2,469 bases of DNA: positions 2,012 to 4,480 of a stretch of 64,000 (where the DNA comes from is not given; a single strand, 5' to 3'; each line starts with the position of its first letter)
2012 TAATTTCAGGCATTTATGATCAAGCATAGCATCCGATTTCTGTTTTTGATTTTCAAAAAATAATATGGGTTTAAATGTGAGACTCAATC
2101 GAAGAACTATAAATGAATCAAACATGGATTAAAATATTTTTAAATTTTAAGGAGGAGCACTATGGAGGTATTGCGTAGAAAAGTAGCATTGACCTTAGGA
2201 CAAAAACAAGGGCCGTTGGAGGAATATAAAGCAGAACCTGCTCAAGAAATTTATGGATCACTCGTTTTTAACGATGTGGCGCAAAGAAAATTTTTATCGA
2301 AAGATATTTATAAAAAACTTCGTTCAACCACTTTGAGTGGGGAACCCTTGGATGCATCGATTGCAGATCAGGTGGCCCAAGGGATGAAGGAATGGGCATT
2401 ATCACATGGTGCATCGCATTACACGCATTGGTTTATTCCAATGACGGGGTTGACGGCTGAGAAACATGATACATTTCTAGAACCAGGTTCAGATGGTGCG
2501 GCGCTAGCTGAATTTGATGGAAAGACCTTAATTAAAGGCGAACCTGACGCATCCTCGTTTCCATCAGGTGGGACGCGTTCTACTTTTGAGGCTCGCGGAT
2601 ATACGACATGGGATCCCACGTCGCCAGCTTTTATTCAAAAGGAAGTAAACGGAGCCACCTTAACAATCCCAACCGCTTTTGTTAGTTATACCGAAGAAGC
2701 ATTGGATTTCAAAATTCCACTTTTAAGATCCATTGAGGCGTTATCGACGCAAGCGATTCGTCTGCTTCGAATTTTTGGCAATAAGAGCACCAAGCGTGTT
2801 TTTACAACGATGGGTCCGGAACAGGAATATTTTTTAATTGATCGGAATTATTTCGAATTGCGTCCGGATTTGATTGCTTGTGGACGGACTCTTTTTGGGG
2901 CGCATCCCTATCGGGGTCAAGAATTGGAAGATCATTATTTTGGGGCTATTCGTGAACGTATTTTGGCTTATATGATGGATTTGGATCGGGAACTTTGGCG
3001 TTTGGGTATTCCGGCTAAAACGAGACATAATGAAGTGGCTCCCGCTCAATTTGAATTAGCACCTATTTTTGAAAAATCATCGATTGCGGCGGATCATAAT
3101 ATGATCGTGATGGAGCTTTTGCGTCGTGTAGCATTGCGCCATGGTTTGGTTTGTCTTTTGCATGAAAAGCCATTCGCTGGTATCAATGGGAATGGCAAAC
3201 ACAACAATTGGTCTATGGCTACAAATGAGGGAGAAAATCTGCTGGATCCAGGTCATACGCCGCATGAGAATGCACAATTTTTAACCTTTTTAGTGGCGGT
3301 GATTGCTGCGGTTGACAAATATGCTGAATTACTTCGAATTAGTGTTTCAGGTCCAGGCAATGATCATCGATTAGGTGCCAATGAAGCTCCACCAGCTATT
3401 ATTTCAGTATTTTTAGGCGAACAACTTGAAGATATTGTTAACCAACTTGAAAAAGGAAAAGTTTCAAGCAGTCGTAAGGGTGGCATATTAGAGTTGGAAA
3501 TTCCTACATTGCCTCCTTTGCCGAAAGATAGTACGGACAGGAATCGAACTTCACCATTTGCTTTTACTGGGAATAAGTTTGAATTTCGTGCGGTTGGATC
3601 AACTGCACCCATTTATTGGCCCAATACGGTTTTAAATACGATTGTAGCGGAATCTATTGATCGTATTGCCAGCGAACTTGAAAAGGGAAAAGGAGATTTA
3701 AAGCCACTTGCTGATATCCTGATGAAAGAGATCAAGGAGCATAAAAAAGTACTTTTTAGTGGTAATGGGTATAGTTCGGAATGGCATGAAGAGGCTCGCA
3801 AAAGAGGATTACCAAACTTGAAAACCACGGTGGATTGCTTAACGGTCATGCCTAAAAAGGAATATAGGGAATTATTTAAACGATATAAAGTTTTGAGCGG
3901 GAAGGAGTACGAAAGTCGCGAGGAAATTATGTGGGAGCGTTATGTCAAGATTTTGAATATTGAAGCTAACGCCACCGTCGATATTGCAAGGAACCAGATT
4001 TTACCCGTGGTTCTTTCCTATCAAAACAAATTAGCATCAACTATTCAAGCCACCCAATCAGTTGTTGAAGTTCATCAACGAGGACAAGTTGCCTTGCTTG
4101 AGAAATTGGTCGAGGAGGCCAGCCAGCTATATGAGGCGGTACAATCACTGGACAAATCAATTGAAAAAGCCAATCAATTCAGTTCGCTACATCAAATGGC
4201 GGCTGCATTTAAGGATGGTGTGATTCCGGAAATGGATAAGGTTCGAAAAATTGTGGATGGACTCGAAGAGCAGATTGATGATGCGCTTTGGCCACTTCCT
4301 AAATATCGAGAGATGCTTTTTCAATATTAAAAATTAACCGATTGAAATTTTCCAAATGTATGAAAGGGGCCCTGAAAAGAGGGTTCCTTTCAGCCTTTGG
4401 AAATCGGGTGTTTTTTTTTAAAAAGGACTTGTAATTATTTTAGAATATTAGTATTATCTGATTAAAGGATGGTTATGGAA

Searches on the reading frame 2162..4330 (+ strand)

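Call 57: search_protein_families(library=pfam, proteins=[window:2162-4330:+], max_evalue=0.0001)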
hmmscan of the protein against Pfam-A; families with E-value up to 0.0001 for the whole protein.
window:2162-4330:+ (722 aa): 3 families
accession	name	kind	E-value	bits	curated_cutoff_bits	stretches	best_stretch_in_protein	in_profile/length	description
PF12437.13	GSIII_N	-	2.8e-70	235.6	25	1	28-190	2-160/160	Glutamine synthetase type III N terminal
PF18318.6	Gln-synt_C-ter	-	5.6e-40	136.2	22.7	1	517-631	3-117/118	Glutamine synthetase C-terminal domain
PF00120.29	Gln-synt_C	-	2.2e-18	66.9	24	1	215-372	22-175/344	Glutamine synthetase, catalytic domain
